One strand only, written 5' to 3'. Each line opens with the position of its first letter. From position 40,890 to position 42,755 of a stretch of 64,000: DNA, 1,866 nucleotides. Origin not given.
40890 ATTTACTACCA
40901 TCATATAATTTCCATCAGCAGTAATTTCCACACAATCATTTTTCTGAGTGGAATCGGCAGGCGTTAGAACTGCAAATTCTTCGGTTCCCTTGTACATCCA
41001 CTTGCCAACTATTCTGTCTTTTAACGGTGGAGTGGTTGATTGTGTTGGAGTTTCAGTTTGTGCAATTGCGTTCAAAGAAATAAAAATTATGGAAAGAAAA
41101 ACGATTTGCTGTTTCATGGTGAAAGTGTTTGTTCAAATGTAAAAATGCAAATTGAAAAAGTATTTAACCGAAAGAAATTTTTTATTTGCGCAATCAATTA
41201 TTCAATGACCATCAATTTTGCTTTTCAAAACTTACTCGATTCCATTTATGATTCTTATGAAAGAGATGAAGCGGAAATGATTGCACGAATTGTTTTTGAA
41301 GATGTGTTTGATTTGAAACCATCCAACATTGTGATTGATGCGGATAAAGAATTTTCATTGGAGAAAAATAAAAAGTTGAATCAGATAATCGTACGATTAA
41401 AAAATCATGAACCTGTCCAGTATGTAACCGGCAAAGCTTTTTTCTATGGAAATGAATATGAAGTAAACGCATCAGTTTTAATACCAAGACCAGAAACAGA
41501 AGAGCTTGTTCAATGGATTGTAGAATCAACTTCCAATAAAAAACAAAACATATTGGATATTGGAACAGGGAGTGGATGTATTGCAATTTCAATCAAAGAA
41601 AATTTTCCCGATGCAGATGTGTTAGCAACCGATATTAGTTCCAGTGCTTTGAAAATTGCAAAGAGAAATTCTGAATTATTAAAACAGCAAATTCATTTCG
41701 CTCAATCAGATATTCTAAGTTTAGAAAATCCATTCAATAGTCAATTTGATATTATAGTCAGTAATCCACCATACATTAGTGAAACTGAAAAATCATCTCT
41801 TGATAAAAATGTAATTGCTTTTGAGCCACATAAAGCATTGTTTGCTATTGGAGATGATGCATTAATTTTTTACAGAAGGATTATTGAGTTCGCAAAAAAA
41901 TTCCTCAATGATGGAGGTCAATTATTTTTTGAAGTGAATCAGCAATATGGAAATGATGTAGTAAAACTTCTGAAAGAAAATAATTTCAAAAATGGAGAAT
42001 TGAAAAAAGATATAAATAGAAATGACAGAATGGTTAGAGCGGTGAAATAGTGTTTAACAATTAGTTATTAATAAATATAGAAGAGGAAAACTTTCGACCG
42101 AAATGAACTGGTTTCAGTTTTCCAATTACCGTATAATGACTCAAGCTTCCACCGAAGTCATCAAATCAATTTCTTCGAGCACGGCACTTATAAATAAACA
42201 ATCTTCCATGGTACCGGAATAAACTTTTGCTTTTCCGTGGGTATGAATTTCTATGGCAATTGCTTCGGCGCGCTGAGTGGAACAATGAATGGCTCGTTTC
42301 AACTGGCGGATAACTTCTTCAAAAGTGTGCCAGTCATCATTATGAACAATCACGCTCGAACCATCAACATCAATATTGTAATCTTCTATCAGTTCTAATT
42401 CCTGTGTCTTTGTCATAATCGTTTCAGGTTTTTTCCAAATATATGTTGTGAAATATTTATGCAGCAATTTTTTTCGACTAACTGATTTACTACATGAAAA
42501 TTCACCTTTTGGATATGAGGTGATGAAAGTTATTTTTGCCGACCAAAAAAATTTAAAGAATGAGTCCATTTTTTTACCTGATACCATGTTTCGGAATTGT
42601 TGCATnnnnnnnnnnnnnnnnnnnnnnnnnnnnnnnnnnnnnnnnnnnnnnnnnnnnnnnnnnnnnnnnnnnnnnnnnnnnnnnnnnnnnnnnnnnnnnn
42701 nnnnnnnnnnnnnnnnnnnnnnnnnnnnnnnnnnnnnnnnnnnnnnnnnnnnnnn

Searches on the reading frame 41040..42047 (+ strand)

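Call 50: search_protein_families(library=pfam, proteins=[window:41040-42047:+], max_evalue=0.001)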
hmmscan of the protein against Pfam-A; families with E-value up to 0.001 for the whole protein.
window:41040-42047:+ (336 aa): 21 families
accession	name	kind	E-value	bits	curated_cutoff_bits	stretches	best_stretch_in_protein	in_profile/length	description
PF05175.20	MTS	-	2.2e-19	70.1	23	1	163-253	30-117/170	Methyltransferase small domain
PF13847.12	Methyltransf_31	-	1.2e-12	48.2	27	1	166-257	2-82/145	Methyltransferase domain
PF13649.12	Methyltransf_25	-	5.2e-12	46.7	27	1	171-242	1-71/97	Methyltransferase domain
PF17827.6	PrmC_N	-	2.5e-10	41.2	23.4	1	75-131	15-71/71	PrmC N-terminal domain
PF06325.19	PrmA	-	2.9e-10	40.6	22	1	160-242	154-233/296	Ribosomal protein L11 methyltransferase (PrmA)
PF08242.18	Methyltransf_12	-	3.5e-10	40.9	30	1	172-242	1-72/98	Methyltransferase domain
PF08241.18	Methyltransf_11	-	6e-08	33.7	21.2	1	172-242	1-67/95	Methyltransferase domain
PF10294.15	Methyltransf_16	-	2e-07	31.4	21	1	162-222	41-104/174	Lysine methyltransferase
PF07669.17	Eco57I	-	6.7e-07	30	25.3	1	206-298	51-133/171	Eco57I restriction-modification methylase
PF01170.24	UPF0020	-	1e-06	29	22.3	1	188-250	74-136/197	RMKL-like, methyltransferase domain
PF01555.25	N6_N4_Mtase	-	3e-06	27.8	26.7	0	129-188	139-202/221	DNA methylase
PF05958.17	tRNA_U5-meth_tr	-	4.9e-06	26.2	23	1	115-213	151-245/357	tRNA (Uracil-5-)-methyltransferase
PF13489.12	Methyltransf_23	-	7.7e-06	26.2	27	1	165-242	20-88/164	Methyltransferase domain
PF01739.24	CheR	-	2.1e-05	24.5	27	0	159-209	23-82/195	CheR methyltransferase, SAM binding domain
PF02384.22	N6_Mtase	-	7.7e-05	22.6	20.4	1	155-262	33-151/311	N-6 DNA Methylase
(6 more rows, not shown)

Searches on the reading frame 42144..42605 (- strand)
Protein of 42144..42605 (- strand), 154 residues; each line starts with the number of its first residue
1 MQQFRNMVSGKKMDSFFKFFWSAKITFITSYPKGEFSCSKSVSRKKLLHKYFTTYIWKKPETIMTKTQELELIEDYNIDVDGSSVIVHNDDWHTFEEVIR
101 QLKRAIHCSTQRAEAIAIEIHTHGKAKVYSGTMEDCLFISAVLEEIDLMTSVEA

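Call 50: search_protein_families(library=pfam, proteins=[window:42144-42605:-], max_evalue=0.001)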
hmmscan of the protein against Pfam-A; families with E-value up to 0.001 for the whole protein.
window:42144-42605:- (154 aa): 1 family
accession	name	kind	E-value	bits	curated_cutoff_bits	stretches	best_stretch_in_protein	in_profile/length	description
PF02617.22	ClpS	-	1.4e-15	57.3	23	1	84-137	7-60/80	ATP-dependent Clp protease adaptor protein ClpS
